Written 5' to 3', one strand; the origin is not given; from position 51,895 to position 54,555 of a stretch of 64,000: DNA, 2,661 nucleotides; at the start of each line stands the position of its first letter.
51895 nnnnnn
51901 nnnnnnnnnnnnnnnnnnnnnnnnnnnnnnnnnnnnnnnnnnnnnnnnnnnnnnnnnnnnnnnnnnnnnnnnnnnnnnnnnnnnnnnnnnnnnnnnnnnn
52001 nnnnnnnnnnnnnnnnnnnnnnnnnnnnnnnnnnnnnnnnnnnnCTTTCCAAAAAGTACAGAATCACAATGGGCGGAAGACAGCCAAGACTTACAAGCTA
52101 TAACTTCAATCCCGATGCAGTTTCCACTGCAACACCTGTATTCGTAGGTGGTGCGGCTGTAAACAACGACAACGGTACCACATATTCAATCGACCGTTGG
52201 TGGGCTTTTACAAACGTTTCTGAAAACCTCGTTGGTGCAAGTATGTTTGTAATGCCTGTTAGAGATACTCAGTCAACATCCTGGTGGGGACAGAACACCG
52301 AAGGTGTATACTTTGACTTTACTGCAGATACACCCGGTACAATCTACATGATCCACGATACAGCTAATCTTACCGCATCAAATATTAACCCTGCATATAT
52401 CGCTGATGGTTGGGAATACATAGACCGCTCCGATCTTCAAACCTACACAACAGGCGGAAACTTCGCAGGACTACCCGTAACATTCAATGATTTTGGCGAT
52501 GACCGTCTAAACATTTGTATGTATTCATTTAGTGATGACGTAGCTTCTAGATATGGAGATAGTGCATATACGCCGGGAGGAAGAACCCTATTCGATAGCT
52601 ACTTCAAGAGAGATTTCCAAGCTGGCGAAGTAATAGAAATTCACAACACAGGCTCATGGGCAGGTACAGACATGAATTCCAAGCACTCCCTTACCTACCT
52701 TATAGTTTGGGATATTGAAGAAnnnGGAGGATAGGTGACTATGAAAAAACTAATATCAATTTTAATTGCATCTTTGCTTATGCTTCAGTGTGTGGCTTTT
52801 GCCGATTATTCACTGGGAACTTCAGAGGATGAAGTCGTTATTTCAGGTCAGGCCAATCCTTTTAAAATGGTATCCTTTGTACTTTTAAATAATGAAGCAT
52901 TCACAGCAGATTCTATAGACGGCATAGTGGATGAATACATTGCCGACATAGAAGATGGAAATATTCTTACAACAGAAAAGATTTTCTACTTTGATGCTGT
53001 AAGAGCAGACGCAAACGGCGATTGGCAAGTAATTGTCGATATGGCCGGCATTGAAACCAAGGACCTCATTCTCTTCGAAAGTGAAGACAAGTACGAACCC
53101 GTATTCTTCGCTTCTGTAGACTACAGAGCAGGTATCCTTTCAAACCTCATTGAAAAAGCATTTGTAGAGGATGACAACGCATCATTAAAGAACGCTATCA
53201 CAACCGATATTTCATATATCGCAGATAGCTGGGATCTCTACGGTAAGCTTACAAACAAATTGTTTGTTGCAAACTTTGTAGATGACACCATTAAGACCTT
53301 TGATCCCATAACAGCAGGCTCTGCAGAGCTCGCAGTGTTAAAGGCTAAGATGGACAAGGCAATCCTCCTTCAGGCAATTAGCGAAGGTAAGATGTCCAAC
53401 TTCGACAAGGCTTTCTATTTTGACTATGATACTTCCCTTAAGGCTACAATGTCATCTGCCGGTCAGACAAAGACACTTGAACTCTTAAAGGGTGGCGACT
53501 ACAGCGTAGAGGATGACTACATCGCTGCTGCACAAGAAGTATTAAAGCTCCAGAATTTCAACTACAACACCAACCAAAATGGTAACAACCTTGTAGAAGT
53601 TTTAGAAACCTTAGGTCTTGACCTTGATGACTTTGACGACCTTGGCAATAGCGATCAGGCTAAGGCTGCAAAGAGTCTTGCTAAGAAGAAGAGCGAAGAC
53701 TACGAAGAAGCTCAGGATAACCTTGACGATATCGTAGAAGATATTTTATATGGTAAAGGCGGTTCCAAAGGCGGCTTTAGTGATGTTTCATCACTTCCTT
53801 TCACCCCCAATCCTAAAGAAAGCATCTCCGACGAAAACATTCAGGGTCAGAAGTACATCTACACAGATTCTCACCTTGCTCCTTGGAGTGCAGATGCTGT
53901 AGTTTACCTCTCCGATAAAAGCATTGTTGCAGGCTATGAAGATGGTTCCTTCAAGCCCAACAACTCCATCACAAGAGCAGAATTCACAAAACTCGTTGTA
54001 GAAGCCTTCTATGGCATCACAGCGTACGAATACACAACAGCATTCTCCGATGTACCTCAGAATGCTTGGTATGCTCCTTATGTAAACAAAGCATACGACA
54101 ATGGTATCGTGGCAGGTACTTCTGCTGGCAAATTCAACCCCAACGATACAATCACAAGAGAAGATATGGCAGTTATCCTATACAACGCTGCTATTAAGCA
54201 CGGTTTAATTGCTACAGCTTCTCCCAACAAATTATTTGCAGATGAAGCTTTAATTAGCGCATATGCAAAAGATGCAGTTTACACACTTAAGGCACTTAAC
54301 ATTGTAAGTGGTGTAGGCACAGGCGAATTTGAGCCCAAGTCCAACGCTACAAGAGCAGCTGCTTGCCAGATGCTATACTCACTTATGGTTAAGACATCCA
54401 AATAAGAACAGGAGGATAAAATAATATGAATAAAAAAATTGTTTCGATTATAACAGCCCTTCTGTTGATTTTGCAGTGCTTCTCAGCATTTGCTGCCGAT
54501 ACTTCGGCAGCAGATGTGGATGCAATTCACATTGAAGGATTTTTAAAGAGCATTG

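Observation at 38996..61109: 22-kb block of secreted multi-module proteins with two SLH anchors: candidate S-layer-tethered polysaccharide-degrading apparatus made largely of unassigned modules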

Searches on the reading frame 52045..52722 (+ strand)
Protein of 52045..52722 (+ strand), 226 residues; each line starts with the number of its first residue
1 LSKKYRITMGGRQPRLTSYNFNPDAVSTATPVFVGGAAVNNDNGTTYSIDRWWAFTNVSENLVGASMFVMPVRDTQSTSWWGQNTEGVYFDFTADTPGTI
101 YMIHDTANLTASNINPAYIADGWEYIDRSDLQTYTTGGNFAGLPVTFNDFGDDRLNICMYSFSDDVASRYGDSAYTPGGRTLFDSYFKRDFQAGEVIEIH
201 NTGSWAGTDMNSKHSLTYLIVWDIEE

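Call 33: search_solved_structures(query=A2, max_evalue=10)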
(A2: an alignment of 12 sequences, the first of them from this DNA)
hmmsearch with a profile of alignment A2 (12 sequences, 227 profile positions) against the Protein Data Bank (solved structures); distinct sequences matched with E-value up to 10: 2.
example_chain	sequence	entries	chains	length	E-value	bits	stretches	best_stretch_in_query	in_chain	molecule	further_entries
2vgd_A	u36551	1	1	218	0.15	14.9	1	68-127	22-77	ENXYN11A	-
2vuj_A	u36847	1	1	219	0.15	14.9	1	68-127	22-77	GH11 XYLANASE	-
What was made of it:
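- On Known CBM or Pfam family for X215: PDB profile best E=0.15 (call 33).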

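Call 34: search_protein_families(library=pfam, alignment_id=A2, max_evalue=1)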
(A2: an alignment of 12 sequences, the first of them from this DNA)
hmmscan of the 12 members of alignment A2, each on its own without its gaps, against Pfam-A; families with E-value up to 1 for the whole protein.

A. member 1, seq(221 aa): 0 families

B. families by the number of members that match (of 12 scanned): 6 families
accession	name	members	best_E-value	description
PF19406.5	PKD_5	1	0.014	PKD-like domain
PF06125.17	DUF961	1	0.083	Bacterial protein of unknown function (DUF961)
PF13263.12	PHP_C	1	0.12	PHP-associated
PF17451.8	Glyco_hyd_101C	1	0.13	Glycosyl hydrolase 101 beta sandwich domain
PF10648.15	Gmad2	1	0.15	Immunoglobulin-like domain of bacterial spore germination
PF13783.11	DUF4177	1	0.17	Domain of unknown function (DUF4177)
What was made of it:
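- On Known CBM or Pfam family for X215: Pfam none at E<=1 for member 1, and only single stray hits above 0.01 elsewhere (call 34).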

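Call 41: predict_structure(alignment_id=A4)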
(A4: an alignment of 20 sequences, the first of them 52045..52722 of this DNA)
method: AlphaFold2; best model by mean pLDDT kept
length: 226 residues; sequences in the alignment: 20
mean_pLDDT: 75.8   pTM: 0.80
mean pLDDT of the five models: 75.8, 74.1, 74.1, 73.9, 72.2
residues with pLDDT >= 90: 57; 70-90: 86; 50-70: 72; < 50: 11
segments of 3 or more residues with pLDDT < 50: 208-212
pLDDT, mean of each block of 10 residues (from residue 1): 66 87 80 83 66 76 88 66 86 96 78 90 88 55 64 74 56 53 86 96 62 72 81
secondary structure, 60 per line:
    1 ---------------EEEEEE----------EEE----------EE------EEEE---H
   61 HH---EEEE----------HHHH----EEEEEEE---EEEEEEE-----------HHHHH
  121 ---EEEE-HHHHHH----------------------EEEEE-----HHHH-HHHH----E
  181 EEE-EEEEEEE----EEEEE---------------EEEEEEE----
elements in order: E16-21 E32-34 E53-56 E66-69 H80-83 E88-94 E98-104 H116-120 E124-127 H129-134 E157-161 H167-170 H172-175 E180-183 E185-191 E196-200 E216-222

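Call 45: fold_search(model_id=the predicted structure, library=pdb)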
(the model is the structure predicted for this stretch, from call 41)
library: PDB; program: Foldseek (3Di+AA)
matches with E <= 10: 254; with E <= 0.001: 0
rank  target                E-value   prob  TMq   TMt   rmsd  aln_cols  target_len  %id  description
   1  6hzf_A                3.3e-02  0.82  0.33  0.11  11.5       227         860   11  BP0997, GH138 enzyme targeting pectin rhamnogalacturonan II (released 2019-03-20)
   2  6hzf_B                5.9e-02  0.77  0.35  0.12  11.4       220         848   10  BP0997, GH138 enzyme targeting pectin rhamnogalacturonan II (released 2019-03-20)
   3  6hze_B                8.2e-02  0.72  0.35  0.12  10.6       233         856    9  BP0997, GH138 enzyme targeting pectin rhamnogalacturonan II (released 2019-03-20)
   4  6hze_A                9.2e-02  0.75  0.35  0.11  10.8       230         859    9  BP0997, GH138 enzyme targeting pectin rhamnogalacturonan II (released 2019-03-20)
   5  4c90_A                3.2e-01  0.04  0.14  0.06  18.4       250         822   10  Evidence that GH115 alpha-glucuronidase activity is dependent on conformational flexibility (released 2013-11-13)
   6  5e7t_G                3.6e-01  0.08  0.18  0.21  16.0       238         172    9  Structure of the tripod (BppUct-A-L) from the baseplate of bacteriophage Tuc2009 (released 2015-12-30)
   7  4c90_B                3.8e-01  0.02  0.13  0.06  18.6       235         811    8  Evidence that GH115 alpha-glucuronidase activity is dependent on conformational flexibility (released 2013-11-13)
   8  9lkk_I                4.3e-01  0.08  0.17  0.27  20.1       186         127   12  Crystal structure of C1ql1-gC1q hexamer (released 2025-12-17)
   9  9lkk_B                4.3e-01  0.08  0.17  0.27  20.5       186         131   13  Crystal structure of C1ql1-gC1q hexamer (released 2025-12-17)
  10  6k0s_A                5.7e-01  0.04  0.19  0.11  12.2       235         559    9  Catalytic domain of GH87 alpha-1,3-glucanase D1069A in complex with nigerose (released 2019-12-25)
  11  7c9z_B                6.8e-01  0.01  0.10  0.10  20.3       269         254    9  Coxsackievirus B1 F-particle (released 2020-08-12)
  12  5mu8_r                7.2e-01  0.03  0.15  0.20  16.5       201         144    9  HUMAN TNF-ALPHA IN COMPLEX WITH JNJ525 (released 2017-03-29)
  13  8x8h_A                7.2e-01  0.02  0.12  0.15  16.5       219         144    9  A carbohydrate binding domain of a putative pectate lyase (released 2024-12-04)
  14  5j96_A                7.6e-01  0.02  0.13  0.12  21.7       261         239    8  Crystal structure of Slow Bee Paralysis Virus at 3.4A resolution (released 2016-06-08)
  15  8zdo_a                7.6e-01  0.01  0.13  0.11  18.4       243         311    9  Cryo-EM structure of Mycobacteriophage Douge baseplate (gp13, gp17, gp23, gp16, gp18 and gp20) (released 2025-06-25)
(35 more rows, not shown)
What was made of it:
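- On Known CBM or Pfam family for X215: Foldseek PDB best E=0.03, TM 0.33 (call 45).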

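Call 95: find_related_loci(query=A2, collection=metagenome_contigs, flank=6000)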
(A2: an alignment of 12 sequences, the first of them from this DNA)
Query A2 (221 aa) in metagenome_contigs; peptide patterns used: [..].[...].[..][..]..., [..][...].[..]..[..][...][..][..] (x = any residue, [..] = any of these).
235 stretches matched a pattern; 5 encode a relative of the query (tblastn E <= 1e-3); 5 distinct loci.
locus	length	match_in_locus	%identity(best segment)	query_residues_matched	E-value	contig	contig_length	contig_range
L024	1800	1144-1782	35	2-221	5e-36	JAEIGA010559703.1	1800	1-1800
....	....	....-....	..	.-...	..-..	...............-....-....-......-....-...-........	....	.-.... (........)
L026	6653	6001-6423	43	2-135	5e-25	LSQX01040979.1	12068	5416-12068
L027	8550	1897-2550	32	2-212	8e-21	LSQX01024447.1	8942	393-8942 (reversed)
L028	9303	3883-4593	27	2-199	5e-15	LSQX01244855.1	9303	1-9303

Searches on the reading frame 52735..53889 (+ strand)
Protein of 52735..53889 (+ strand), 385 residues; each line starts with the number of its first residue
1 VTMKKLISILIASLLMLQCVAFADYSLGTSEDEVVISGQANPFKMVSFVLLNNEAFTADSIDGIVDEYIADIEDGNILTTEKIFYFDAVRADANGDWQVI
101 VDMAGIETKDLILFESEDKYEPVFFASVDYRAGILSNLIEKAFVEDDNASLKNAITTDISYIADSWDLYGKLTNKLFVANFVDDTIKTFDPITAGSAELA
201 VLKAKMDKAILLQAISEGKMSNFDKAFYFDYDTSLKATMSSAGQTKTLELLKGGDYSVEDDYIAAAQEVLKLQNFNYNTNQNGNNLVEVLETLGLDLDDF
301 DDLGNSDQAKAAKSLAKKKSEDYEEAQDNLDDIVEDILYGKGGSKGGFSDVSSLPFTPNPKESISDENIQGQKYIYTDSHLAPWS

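Call 40: search_protein_families(library=pfam, proteins=[window:52801-53889:+], max_evalue=1)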
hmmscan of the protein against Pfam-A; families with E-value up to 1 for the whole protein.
seq(363 aa): 1 family
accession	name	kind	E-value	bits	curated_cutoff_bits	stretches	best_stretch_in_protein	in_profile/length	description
PF14164.11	YqzH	-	0.072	13.6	30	1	266-318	12-60/64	YqzH-like protein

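Call 65: find_homologous_proteins(query=window:52735-53889:+, max_evalue=0.001)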
Query window:52735-53889:+ (385 aa): 9 proteins with E <= 0.001 among 6068 candidates.
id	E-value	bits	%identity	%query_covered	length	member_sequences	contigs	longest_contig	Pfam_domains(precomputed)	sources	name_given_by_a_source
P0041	1.2e-242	822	100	99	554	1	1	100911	PF00395.26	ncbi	-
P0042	3.2e-84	301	43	99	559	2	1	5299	PF00395.26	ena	-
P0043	1.8e-82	296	42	99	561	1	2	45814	PF00395.26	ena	-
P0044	2.1e-82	295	42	99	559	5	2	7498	PF00395.26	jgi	-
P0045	3.3e-82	295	42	99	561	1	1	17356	PF00395.26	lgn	-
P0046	6.4e-81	290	43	99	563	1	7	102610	PF00395.26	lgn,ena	-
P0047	9.7e-79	283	42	99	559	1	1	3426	PF00395.26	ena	-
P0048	1.5e-78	283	42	99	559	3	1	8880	PF00395.26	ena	-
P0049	1.0e-53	201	34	96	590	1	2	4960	PF00395.26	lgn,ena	-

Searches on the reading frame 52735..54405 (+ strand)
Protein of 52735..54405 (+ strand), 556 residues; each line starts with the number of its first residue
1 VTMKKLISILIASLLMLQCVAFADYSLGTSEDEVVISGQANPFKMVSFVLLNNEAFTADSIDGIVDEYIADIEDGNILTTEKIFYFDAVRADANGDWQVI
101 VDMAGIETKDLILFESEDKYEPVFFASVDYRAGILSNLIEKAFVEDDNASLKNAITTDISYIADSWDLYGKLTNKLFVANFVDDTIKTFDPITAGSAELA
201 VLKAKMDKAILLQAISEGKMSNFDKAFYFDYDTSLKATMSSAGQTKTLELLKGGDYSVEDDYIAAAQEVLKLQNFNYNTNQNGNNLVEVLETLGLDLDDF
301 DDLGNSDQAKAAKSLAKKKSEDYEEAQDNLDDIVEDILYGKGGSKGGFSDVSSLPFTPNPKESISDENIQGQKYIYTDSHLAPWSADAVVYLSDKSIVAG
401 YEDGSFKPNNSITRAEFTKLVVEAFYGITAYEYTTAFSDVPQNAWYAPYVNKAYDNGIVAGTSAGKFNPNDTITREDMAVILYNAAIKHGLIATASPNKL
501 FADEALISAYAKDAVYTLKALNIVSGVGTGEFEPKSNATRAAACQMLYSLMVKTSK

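Call 3: search_protein_families(library=pfam, proteins=[window:52735-54405:+], max_evalue=0.01)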
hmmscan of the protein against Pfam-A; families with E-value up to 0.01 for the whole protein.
window:52735-54405:+ (556 aa): 1 family
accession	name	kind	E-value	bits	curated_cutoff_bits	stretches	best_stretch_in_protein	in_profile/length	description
PF00395.25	SLH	-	1.7e-37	127.6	20.8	3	437-479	2-44/44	S-layer homology domain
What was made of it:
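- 52735..54405 (+): O5: secreted 556-aa protein. It has a ~370-aa unassigned N-terminal part and a C-terminal SLH triple (nt ~53857-54402). Pfam SLH, 3 stretches, E=1.7e-37 (call 3).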

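Call 8: search_protein_families(library=ncbifam, proteins=[window:52735-54405:+], max_evalue=0.01)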
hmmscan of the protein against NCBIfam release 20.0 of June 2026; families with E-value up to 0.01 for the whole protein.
window:52735-54405:+ (556 aa): 1 family
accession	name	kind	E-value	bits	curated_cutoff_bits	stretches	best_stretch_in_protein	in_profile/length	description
NF033190.2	inl_like_NEAT_1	exception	1.4e-15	56.7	1275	1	374-552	580-753/754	NEAT domain-containing leucine-rich repeat protein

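Call 16: list_cluster_members(proteins=[P0001, window:52735-54405:+, window:54426-57176:+, window:46347-51020:+, window:38996-40606:+, window:57199-60387:+, window:40877-46156:+, P0014])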
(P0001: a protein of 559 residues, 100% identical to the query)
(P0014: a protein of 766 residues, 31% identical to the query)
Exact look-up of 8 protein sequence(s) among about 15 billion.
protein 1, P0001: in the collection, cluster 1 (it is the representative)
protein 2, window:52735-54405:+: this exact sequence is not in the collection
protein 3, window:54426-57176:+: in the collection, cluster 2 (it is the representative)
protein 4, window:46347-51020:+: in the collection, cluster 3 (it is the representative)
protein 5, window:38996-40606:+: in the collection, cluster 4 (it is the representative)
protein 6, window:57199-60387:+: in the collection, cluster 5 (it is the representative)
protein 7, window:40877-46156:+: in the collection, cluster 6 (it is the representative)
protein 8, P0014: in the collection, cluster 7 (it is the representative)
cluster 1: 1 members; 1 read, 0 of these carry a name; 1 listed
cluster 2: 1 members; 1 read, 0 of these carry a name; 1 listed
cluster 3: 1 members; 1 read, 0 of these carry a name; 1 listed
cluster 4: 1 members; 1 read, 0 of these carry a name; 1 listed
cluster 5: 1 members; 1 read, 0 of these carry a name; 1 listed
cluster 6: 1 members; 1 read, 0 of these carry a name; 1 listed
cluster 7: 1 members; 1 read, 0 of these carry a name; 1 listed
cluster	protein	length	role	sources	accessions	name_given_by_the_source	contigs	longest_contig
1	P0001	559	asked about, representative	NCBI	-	-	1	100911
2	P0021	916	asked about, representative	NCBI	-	-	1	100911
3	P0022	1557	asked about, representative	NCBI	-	-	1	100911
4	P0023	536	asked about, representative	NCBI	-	-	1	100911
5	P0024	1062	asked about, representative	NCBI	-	-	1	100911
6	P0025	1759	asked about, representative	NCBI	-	-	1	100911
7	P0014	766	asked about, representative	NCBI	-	-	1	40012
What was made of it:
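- Checked: That start gives exactly the 1,759-aa product held in the public protein collection (call 16).
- Tried and rejected: Cluster look-up gave no names or accessions (call 16), so the organism stays unnamed.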
